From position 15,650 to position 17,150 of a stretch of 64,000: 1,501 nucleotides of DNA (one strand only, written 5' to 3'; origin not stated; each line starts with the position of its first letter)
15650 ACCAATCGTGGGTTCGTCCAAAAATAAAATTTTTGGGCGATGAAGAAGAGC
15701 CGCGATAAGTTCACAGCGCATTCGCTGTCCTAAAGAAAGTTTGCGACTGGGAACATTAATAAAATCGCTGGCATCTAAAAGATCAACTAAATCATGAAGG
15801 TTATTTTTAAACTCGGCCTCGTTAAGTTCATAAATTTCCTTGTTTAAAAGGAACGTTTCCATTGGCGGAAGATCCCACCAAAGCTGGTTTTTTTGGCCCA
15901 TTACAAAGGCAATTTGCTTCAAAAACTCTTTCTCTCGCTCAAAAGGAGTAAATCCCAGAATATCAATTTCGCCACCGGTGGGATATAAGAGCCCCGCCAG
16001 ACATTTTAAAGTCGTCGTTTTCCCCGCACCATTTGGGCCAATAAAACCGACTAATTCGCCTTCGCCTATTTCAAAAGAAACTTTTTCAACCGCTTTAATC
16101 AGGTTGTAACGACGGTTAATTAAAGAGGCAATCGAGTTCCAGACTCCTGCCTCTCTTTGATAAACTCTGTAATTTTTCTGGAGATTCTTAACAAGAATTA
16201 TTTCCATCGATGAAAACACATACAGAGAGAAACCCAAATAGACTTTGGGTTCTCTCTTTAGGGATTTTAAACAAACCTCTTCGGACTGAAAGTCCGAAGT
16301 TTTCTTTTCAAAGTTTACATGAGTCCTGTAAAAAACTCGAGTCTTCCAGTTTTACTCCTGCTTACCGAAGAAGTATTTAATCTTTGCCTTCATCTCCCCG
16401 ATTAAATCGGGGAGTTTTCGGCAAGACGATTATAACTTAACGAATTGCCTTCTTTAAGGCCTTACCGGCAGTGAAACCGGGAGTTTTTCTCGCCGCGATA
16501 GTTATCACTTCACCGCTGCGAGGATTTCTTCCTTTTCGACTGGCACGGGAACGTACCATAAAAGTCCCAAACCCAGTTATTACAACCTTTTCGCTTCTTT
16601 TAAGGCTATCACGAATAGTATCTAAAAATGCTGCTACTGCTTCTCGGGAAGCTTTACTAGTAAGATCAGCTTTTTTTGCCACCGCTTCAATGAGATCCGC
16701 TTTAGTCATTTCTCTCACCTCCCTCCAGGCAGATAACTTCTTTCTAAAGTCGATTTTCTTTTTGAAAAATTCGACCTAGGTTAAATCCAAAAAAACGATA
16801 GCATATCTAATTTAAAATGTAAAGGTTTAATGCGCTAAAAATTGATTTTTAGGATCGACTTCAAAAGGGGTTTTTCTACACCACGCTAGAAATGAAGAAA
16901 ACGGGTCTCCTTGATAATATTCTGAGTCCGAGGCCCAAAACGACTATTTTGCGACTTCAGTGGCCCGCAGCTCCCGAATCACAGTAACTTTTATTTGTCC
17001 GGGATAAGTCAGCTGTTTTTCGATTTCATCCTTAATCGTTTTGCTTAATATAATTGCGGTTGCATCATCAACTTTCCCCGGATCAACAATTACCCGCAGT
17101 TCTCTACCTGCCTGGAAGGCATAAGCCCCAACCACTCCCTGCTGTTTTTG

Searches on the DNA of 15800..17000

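Call 37: search_rna_families(source=window, start=15800, end=17000, threshold=evalue, max_evalue=1)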
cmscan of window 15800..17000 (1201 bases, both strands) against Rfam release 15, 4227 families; matches with E-value up to 1: 2.
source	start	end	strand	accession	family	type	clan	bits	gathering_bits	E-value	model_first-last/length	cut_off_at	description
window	16171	16324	+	RF01461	rli24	Gene; sRNA;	-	28.2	100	0.0082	1-158/158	no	Listeria sRNA rli22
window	16472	16546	+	RF00362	Pospi_RY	Cis-reg;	-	20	40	0.87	1-79/79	no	Pospiviroid RY motif stem loop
